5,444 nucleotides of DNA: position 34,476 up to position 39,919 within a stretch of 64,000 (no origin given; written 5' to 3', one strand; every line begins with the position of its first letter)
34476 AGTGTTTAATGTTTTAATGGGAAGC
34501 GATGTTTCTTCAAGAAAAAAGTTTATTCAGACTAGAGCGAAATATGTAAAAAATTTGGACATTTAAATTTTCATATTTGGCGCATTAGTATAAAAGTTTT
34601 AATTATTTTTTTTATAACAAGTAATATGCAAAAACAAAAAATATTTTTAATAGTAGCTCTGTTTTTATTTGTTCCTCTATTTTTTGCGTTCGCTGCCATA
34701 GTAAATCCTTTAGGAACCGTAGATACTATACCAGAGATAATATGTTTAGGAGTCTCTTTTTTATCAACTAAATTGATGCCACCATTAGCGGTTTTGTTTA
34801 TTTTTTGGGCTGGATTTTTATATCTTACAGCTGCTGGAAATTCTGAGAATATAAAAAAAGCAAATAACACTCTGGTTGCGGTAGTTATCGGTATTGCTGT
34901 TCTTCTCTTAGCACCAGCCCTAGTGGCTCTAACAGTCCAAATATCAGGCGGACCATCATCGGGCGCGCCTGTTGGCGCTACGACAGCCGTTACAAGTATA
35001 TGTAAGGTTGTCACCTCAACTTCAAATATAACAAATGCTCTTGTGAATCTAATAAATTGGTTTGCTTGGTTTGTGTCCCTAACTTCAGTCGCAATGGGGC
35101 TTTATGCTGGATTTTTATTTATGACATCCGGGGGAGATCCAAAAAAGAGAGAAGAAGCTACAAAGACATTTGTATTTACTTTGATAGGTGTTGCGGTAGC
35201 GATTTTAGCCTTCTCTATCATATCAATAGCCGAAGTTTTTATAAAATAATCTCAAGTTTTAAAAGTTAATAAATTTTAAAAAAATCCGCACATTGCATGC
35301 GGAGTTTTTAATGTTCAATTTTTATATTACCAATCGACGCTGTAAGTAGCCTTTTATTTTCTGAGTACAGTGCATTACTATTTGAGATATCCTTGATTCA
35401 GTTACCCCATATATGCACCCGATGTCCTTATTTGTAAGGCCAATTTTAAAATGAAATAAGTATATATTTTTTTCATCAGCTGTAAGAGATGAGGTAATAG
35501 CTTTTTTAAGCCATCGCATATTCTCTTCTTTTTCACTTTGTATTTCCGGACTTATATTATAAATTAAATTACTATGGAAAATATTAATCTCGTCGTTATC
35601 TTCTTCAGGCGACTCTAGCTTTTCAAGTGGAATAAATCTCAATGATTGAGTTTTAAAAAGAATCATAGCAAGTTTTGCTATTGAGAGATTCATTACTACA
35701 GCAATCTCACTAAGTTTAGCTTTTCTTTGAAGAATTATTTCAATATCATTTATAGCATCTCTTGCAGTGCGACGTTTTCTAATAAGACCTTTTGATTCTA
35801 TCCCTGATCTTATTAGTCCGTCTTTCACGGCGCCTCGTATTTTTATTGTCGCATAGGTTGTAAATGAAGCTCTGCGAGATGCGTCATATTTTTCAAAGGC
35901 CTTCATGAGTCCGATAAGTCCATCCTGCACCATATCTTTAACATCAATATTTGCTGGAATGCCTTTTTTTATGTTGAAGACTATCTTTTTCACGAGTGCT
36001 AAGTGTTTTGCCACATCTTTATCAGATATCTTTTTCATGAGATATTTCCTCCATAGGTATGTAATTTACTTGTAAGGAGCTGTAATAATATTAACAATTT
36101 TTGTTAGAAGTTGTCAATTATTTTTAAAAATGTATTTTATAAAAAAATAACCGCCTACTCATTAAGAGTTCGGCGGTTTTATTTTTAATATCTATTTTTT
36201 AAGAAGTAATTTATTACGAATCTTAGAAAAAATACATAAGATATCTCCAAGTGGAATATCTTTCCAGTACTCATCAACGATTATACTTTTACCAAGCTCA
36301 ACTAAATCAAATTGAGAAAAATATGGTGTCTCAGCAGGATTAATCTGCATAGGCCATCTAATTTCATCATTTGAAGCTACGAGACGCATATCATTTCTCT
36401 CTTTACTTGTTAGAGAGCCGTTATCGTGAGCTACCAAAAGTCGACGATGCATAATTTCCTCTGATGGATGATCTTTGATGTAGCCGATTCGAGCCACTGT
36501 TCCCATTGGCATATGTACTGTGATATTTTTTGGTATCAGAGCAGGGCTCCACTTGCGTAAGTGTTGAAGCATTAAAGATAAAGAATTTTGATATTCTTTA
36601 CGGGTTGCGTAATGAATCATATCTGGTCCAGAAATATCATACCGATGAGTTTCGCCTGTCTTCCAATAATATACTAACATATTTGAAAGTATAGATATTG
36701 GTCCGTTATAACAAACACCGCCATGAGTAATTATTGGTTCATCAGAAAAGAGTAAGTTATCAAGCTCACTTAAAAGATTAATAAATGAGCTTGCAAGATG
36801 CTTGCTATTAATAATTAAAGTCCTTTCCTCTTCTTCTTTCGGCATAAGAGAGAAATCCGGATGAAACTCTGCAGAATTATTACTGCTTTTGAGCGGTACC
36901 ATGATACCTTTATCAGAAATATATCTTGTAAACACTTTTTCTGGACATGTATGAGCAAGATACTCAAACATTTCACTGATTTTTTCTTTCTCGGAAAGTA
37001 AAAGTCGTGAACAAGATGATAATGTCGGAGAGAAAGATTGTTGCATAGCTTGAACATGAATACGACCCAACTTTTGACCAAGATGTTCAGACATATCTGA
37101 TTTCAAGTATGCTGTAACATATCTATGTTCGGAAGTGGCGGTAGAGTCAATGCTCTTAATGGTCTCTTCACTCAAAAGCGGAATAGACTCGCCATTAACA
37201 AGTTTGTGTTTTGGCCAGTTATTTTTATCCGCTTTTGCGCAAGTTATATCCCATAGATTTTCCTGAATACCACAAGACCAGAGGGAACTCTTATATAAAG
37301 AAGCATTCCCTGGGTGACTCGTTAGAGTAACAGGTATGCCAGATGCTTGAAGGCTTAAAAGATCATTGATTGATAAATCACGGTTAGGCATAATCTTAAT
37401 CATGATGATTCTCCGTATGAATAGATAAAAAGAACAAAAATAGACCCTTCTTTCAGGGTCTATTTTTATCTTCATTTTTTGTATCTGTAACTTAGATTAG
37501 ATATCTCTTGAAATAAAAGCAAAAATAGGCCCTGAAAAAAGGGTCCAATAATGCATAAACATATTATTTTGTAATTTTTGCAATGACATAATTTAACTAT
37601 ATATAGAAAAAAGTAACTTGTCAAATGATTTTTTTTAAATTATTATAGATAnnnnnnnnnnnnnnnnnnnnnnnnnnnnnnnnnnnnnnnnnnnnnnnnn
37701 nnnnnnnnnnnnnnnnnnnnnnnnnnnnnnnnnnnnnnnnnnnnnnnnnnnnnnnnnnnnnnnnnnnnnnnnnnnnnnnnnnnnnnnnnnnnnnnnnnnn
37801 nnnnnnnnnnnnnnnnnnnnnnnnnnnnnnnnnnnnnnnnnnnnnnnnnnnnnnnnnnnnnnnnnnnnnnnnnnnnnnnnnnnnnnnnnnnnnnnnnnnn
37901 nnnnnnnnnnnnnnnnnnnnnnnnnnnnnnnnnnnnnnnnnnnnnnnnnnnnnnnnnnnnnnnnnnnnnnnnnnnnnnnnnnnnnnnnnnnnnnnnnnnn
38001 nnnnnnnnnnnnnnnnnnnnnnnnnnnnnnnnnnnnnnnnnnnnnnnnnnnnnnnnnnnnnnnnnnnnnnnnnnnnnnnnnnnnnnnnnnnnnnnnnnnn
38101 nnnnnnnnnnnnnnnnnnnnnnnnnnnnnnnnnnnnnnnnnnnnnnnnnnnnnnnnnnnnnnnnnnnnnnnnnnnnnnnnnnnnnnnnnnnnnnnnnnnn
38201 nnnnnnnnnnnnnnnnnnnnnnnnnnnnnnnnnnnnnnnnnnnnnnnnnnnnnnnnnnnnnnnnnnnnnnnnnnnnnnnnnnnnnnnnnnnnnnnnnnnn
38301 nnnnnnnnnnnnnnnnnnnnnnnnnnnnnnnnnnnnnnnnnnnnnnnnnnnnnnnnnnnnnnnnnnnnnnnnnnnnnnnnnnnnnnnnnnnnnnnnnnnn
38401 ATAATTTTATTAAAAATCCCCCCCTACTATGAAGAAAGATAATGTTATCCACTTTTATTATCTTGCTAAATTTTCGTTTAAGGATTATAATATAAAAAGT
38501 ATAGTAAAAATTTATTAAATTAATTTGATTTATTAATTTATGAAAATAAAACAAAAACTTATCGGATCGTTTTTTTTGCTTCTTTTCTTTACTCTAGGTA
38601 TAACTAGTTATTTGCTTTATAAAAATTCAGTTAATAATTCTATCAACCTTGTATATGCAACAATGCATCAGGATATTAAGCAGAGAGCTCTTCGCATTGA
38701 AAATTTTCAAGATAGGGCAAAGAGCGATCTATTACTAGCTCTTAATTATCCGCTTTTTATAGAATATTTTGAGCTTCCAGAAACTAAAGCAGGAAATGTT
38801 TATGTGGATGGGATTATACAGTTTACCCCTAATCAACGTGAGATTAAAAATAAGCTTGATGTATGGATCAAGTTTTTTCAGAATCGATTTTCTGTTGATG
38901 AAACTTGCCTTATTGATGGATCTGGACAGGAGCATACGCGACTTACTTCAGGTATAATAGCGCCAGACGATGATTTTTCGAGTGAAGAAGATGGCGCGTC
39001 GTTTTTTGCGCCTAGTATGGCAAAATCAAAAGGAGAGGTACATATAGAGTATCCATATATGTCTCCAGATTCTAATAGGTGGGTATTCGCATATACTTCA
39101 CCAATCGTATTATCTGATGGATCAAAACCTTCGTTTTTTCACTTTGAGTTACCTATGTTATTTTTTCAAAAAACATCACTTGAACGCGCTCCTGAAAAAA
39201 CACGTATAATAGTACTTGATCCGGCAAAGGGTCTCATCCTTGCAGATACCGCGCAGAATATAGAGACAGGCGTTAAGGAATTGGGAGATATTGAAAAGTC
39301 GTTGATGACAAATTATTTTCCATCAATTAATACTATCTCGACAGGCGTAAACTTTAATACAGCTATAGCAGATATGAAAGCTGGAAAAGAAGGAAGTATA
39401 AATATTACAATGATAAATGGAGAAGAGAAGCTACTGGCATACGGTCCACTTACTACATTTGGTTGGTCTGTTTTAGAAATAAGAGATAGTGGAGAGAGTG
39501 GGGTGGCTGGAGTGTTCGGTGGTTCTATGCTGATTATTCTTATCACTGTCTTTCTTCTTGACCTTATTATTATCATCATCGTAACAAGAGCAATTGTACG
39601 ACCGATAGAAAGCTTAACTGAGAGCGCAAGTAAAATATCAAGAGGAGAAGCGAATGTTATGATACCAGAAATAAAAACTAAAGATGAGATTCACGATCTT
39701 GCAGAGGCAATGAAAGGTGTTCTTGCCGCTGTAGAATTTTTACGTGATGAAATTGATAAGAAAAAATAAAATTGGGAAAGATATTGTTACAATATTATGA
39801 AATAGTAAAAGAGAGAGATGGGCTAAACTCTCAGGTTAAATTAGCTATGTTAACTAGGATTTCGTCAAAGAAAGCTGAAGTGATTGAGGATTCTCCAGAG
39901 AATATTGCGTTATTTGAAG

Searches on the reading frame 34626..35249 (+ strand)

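Call 43: search_protein_families(library=pfam, proteins=[window:34626-35249:+], max_evalue=0.01)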
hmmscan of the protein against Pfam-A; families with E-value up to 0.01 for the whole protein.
window:34626-35249:+ (207 aa): 3 families
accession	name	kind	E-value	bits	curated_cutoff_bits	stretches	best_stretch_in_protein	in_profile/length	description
PF18895.5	T4SS_pilin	-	2.2e-16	60.1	26.6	2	50-100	19-68/71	Type IV secretion system pilin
PF04956.18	TrbC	-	8.6e-05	23.1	27.9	1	4-101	8-96/98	TrbC/VIRB2 pilin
PF02322.20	Cyt_bd_oxida_II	-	0.003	17.4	35.6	1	114-200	124-209/302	Cytochrome bd terminal oxidase subunit II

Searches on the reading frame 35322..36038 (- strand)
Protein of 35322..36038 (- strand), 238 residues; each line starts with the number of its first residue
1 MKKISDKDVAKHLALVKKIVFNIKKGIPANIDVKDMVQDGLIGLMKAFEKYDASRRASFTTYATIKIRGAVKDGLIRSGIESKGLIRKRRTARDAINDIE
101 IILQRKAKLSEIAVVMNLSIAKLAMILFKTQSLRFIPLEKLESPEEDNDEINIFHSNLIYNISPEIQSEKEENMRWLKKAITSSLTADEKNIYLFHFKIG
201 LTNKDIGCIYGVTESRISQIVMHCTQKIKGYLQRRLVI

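Call 43: search_protein_families(library=pfam, proteins=[window:35322-36038:-], max_evalue=0.01)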
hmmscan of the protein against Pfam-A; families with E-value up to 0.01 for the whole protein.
window:35322-36038:- (238 aa): 3 families
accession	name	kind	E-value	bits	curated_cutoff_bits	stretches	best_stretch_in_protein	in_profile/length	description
PF04542.20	Sigma70_r2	-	9.1e-12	45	24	1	9-75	2-65/71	Sigma-70 region 2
PF04545.22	Sigma70_r4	-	1.2e-05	25.1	24.1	1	184-229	4-49/50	Sigma-70, region 4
PF13613.12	HTH_Tnp_4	-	0.006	16.6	27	0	194-221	13-40/53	Helix-turn-helix of DDE superfamily endonuclease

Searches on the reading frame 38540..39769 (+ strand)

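Call 43: search_protein_families(library=pfam, proteins=[window:38540-39769:+], max_evalue=0.01)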
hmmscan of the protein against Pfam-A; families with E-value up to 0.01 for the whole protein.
window:38540-39769:+ (409 aa): 1 family
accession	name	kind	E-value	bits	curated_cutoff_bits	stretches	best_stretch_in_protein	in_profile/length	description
PF00672.30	HAMP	-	1.7e-09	38.3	25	1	348-392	2-45/53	HAMP domain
